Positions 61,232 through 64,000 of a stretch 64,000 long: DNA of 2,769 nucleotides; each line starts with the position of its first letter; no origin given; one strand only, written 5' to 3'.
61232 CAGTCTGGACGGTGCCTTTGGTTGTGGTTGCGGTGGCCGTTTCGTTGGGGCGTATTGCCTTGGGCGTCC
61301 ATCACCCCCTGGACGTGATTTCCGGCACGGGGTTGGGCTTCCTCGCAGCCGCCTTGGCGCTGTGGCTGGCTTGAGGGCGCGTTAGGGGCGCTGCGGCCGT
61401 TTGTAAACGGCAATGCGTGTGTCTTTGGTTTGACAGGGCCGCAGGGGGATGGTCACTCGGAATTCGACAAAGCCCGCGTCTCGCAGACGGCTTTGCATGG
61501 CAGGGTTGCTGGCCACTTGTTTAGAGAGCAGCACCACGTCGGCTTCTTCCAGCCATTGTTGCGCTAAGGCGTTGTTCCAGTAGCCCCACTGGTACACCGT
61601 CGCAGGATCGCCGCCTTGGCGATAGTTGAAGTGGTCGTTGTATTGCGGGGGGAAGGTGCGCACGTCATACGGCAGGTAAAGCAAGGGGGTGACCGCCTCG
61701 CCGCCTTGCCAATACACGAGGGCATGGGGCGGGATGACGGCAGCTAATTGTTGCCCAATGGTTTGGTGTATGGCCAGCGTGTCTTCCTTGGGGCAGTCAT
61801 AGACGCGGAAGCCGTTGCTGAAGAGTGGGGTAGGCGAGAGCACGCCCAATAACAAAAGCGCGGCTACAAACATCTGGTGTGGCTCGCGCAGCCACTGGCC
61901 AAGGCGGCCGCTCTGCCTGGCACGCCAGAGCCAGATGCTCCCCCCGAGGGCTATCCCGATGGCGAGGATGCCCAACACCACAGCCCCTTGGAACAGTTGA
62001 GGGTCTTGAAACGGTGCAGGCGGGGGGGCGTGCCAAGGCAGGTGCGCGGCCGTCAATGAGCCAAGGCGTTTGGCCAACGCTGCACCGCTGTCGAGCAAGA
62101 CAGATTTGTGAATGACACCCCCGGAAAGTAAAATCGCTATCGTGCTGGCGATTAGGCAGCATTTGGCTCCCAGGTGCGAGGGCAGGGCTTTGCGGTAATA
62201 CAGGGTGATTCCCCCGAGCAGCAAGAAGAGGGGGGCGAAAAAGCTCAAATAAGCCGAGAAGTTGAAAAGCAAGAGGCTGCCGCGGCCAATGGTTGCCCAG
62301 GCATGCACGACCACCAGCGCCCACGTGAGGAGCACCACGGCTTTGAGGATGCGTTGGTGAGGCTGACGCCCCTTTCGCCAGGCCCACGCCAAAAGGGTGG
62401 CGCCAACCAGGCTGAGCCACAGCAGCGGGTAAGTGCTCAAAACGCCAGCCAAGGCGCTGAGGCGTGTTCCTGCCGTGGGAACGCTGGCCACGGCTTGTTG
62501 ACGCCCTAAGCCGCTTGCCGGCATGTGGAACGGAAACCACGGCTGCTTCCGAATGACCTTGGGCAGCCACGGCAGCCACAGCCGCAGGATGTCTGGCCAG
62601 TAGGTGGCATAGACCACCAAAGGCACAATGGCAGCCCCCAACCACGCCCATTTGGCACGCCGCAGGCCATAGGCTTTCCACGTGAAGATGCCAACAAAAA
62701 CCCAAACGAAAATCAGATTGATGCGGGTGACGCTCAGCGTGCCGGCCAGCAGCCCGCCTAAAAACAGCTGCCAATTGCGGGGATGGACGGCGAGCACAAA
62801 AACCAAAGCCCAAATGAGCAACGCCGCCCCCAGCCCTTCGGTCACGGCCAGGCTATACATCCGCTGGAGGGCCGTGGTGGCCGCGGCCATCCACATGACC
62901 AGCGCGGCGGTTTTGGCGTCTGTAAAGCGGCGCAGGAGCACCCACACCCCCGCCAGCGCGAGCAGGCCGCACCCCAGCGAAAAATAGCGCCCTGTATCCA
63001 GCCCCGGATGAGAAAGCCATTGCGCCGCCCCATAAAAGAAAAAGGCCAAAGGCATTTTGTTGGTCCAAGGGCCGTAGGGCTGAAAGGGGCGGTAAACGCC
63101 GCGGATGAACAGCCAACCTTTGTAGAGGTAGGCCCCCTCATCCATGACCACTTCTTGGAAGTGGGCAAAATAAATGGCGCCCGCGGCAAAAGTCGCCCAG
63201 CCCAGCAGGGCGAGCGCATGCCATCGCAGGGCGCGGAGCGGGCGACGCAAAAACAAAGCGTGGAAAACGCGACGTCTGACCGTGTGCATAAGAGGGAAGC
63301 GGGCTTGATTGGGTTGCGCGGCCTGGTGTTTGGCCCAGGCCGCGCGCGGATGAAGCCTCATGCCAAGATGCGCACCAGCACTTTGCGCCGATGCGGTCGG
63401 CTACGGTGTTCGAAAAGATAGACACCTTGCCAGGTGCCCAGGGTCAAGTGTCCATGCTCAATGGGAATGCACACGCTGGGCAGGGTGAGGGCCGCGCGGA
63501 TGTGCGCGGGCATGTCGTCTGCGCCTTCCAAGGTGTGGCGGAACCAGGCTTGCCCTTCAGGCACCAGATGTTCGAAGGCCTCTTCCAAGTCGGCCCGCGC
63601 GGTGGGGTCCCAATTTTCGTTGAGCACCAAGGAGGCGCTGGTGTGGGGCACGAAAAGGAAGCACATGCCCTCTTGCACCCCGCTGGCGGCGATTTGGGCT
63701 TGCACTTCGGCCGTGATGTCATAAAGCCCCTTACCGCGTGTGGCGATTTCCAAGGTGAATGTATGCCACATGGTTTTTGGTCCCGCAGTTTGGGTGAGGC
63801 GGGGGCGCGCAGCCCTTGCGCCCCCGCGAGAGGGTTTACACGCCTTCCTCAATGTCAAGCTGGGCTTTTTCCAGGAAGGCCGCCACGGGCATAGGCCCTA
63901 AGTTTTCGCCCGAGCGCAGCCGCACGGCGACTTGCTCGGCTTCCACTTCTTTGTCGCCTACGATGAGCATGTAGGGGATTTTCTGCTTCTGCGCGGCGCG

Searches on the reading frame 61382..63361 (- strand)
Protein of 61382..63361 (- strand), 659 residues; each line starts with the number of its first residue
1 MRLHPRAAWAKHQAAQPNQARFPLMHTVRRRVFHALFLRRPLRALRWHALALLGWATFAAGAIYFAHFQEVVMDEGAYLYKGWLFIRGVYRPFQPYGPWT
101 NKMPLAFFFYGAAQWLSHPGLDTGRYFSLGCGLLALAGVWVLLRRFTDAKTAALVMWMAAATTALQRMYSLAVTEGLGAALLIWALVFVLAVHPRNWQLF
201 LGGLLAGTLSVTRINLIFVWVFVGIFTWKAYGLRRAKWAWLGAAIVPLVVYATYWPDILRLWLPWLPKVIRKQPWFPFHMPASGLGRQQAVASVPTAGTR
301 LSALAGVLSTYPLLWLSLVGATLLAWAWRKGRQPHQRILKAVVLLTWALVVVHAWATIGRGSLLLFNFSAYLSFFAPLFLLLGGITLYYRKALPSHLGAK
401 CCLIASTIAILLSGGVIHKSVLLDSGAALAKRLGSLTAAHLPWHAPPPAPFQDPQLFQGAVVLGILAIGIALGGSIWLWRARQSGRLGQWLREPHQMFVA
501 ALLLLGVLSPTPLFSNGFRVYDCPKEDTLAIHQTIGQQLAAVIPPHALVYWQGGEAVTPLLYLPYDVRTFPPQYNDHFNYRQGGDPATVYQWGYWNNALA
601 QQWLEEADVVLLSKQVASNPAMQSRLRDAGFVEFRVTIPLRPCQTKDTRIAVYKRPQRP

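Call 15: search_protein_families(library=pfam, proteins=[window:61382-63361:-], max_evalue=0.01)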
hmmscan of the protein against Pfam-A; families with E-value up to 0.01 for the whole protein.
window:61382-63361:- (659 aa): 0 families

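Call 81: find_encoding_contigs(protein=window:61382-63361:-, flank=10000, max_places=4)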
Protein window:61382-63361:- (659 aa): 2 contigs read that carry it; 2 places shown.
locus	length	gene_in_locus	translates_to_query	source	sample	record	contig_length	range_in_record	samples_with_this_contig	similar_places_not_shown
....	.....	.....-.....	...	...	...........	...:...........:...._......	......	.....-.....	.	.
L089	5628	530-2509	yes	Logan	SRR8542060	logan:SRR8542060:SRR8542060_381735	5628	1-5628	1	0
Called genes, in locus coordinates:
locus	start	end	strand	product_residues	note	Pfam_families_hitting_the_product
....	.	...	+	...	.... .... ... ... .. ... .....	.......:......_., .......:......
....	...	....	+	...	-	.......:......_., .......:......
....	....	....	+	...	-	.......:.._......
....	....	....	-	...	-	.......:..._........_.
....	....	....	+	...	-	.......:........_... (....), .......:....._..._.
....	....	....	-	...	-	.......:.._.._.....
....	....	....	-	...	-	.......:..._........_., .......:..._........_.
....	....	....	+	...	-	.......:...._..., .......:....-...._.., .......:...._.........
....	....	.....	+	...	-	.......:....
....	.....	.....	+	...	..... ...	-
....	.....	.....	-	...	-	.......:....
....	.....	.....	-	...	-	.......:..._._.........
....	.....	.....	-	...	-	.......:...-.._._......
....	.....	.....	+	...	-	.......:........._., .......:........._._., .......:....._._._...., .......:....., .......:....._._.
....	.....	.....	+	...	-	-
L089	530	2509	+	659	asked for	-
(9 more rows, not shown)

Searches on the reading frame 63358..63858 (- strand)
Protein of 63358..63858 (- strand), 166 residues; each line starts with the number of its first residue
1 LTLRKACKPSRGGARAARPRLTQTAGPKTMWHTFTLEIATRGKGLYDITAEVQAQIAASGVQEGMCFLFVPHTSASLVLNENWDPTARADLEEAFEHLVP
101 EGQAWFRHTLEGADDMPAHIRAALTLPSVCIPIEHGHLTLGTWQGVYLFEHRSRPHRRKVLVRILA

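Call 15: search_protein_families(library=pfam, proteins=[window:63358-63858:-], max_evalue=0.01)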
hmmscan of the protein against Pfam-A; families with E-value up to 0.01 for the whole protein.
window:63358-63858:- (166 aa): 1 family
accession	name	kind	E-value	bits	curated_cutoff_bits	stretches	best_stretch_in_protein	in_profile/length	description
PF01894.22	UPF0047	-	1.7e-41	141.4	27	1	47-164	1-117/117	Uncharacterised protein family UPF0047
